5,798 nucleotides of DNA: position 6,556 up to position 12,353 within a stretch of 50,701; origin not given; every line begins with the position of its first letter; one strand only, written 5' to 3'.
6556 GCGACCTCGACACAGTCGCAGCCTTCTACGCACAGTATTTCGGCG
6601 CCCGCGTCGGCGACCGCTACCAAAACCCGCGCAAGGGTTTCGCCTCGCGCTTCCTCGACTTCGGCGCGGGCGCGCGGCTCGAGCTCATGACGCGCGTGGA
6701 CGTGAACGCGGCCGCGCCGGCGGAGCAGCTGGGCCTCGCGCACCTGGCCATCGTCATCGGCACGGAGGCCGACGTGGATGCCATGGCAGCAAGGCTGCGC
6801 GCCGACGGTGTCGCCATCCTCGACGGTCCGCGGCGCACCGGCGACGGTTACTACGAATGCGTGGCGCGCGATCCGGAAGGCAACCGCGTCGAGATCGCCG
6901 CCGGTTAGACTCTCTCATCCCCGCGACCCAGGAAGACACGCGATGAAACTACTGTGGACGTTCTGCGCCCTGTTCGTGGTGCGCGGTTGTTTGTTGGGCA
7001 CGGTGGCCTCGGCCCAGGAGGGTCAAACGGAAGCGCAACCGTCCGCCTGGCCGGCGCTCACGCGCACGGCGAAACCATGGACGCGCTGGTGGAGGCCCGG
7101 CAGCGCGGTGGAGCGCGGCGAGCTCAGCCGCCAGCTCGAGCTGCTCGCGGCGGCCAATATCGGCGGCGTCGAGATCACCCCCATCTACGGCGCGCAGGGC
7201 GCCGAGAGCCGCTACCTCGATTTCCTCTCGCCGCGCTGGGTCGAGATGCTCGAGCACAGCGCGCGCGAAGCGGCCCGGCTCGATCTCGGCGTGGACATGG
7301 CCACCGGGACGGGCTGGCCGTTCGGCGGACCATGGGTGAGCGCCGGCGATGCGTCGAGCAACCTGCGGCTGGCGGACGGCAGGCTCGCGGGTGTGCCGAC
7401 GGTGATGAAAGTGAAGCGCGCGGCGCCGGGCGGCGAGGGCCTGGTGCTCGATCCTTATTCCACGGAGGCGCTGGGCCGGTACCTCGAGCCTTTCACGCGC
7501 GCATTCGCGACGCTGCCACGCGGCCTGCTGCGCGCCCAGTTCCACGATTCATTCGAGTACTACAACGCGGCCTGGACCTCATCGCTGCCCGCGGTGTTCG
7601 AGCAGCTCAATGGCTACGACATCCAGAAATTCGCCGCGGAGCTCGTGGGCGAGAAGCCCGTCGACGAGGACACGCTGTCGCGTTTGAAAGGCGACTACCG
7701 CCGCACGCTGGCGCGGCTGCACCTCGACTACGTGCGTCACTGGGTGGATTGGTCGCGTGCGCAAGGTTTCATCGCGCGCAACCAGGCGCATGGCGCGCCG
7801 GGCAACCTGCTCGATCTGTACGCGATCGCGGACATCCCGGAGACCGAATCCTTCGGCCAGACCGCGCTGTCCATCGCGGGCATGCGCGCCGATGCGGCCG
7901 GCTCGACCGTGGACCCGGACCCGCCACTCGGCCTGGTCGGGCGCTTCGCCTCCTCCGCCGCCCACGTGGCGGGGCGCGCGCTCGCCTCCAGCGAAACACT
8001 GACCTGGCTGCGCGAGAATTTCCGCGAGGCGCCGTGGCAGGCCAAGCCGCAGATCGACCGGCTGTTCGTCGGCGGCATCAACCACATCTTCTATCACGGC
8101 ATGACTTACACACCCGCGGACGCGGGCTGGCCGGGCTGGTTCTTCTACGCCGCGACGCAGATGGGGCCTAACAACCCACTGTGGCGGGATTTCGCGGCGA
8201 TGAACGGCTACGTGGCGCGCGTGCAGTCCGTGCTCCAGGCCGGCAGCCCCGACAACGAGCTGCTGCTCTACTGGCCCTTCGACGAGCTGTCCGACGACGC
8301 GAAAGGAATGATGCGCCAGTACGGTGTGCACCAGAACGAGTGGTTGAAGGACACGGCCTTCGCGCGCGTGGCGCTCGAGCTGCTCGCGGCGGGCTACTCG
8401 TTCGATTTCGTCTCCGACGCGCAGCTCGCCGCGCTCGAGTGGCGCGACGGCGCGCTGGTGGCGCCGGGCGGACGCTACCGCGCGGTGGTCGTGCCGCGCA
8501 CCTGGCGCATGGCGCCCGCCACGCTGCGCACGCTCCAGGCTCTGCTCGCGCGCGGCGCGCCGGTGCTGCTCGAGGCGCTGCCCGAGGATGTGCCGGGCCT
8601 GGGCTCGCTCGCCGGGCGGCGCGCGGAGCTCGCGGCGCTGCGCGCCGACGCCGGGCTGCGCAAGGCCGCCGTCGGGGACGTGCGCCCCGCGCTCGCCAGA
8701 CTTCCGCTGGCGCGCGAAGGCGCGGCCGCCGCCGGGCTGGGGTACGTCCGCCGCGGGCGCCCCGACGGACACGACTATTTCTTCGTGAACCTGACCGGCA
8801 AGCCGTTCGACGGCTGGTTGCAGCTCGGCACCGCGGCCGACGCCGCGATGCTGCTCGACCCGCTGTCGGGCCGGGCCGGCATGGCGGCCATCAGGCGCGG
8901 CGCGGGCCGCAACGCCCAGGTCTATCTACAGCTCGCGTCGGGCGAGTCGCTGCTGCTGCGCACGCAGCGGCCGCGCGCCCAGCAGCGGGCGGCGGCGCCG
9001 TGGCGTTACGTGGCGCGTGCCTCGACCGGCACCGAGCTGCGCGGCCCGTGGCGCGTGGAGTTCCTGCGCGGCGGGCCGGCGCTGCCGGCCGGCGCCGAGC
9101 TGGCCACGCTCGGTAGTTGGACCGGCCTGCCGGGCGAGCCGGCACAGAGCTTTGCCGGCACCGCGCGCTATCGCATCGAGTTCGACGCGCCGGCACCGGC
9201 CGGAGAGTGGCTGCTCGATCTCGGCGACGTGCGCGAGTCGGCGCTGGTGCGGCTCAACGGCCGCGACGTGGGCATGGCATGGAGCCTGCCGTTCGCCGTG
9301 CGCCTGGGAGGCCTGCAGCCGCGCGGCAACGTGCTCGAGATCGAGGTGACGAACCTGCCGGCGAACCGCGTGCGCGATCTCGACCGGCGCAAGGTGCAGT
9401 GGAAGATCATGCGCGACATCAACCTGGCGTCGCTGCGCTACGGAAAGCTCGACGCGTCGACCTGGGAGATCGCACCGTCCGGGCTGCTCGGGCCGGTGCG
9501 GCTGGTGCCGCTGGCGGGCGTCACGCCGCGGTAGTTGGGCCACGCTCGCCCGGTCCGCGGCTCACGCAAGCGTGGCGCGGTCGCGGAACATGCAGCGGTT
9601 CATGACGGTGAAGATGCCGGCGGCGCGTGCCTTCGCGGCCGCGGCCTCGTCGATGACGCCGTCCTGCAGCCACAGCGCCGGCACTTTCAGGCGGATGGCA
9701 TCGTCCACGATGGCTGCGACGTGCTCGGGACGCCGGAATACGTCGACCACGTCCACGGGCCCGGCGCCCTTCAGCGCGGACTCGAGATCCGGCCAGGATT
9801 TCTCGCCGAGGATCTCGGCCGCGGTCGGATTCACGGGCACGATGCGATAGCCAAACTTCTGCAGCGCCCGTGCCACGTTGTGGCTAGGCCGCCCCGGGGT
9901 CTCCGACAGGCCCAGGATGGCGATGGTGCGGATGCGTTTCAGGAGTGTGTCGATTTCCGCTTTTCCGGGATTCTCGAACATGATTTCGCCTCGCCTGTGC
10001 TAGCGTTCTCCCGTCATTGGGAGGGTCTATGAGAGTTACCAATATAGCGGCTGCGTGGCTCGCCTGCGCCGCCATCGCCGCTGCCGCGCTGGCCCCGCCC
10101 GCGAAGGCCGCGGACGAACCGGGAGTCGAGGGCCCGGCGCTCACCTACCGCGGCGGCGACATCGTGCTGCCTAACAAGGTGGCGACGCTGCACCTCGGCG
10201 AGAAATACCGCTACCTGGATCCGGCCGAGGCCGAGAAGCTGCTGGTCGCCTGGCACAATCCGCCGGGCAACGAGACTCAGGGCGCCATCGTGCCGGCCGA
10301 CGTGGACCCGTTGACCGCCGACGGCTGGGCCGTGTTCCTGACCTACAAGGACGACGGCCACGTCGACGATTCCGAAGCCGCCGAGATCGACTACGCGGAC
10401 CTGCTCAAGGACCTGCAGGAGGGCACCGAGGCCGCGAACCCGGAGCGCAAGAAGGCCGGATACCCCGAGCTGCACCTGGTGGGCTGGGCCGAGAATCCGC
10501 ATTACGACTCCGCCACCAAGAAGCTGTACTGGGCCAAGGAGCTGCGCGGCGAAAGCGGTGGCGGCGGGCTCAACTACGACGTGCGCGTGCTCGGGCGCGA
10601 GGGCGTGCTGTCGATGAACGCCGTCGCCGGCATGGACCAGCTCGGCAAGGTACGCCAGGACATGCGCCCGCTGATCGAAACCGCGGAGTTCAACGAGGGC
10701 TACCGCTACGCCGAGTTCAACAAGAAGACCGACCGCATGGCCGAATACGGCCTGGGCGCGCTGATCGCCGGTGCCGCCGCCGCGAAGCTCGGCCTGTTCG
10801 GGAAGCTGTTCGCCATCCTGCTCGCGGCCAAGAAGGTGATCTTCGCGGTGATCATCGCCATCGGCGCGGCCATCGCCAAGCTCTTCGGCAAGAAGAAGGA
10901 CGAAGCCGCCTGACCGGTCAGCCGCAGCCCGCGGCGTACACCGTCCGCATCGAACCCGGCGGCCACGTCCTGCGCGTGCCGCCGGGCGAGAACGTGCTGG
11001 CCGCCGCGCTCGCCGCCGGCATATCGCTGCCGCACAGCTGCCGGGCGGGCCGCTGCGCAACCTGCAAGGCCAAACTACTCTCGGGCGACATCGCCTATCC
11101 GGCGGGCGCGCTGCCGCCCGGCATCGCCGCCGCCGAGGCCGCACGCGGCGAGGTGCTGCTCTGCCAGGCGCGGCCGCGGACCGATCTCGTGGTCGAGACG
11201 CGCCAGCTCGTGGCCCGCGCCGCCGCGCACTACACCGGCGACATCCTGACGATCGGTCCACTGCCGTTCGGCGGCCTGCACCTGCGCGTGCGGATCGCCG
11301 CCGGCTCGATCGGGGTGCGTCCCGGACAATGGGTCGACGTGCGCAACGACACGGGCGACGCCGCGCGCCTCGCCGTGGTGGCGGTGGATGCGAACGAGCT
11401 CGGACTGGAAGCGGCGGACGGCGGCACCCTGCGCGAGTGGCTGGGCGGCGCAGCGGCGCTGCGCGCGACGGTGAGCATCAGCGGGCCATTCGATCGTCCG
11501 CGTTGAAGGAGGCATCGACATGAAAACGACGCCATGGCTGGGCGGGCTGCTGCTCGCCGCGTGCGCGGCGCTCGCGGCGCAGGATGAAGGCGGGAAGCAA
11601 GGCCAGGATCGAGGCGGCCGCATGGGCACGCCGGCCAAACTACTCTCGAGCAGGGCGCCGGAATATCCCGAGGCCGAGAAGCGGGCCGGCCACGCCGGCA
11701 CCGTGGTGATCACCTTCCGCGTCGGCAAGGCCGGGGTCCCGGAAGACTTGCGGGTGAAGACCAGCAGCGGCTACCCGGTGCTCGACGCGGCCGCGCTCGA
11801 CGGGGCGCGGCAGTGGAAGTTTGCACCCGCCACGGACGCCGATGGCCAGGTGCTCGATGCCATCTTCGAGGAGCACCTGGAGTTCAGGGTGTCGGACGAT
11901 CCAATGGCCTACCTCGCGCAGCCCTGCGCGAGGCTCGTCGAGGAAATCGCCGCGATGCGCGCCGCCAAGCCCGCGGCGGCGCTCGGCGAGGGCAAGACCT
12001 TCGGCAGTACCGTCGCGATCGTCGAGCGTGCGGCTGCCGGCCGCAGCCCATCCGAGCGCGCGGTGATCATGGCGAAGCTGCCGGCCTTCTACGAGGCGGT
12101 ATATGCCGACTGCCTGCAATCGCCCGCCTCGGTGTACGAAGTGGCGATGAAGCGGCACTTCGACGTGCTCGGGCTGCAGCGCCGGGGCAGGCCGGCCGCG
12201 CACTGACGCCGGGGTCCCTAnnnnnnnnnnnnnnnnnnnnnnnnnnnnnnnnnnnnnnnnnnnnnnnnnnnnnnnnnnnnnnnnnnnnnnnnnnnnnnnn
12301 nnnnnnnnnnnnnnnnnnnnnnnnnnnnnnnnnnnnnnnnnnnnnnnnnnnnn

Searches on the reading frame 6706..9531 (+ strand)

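Call 60: search_protein_families(library=pfam, proteins=[window:6706-9531:+], max_evalue=0.00001)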
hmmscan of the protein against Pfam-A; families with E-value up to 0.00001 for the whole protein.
window:6706-9531:+ (942 aa): 1 family
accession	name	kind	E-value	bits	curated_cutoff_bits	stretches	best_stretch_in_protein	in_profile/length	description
PF17132.9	Glyco_hydro_106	-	1.4e-40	140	29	2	235-716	255-728/743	alpha-L-rhamnosidase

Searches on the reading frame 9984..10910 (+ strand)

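Call 60: search_protein_families(library=pfam, proteins=[window:9984-10910:+], max_evalue=0.00001)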
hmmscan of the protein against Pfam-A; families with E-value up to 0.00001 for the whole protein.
window:9984-10910:+ (309 aa): 1 family
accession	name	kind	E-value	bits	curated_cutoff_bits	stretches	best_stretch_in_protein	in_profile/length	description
PF09935.14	DUF2167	-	1.6e-84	283.3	25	1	55-294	2-238/238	Protein of unknown function (DUF2167)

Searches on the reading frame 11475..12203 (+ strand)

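Call 60: search_protein_families(library=pfam, proteins=[window:11475-12203:+], max_evalue=0.00001)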
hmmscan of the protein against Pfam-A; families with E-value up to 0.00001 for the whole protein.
window:11475-12203:+ (243 aa): 1 family
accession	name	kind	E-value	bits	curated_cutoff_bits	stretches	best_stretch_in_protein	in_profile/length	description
PF03544.19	TonB_C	-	4e-17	62.9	24.6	1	61-137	2-77/79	Gram-negative bacterial TonB protein C-terminal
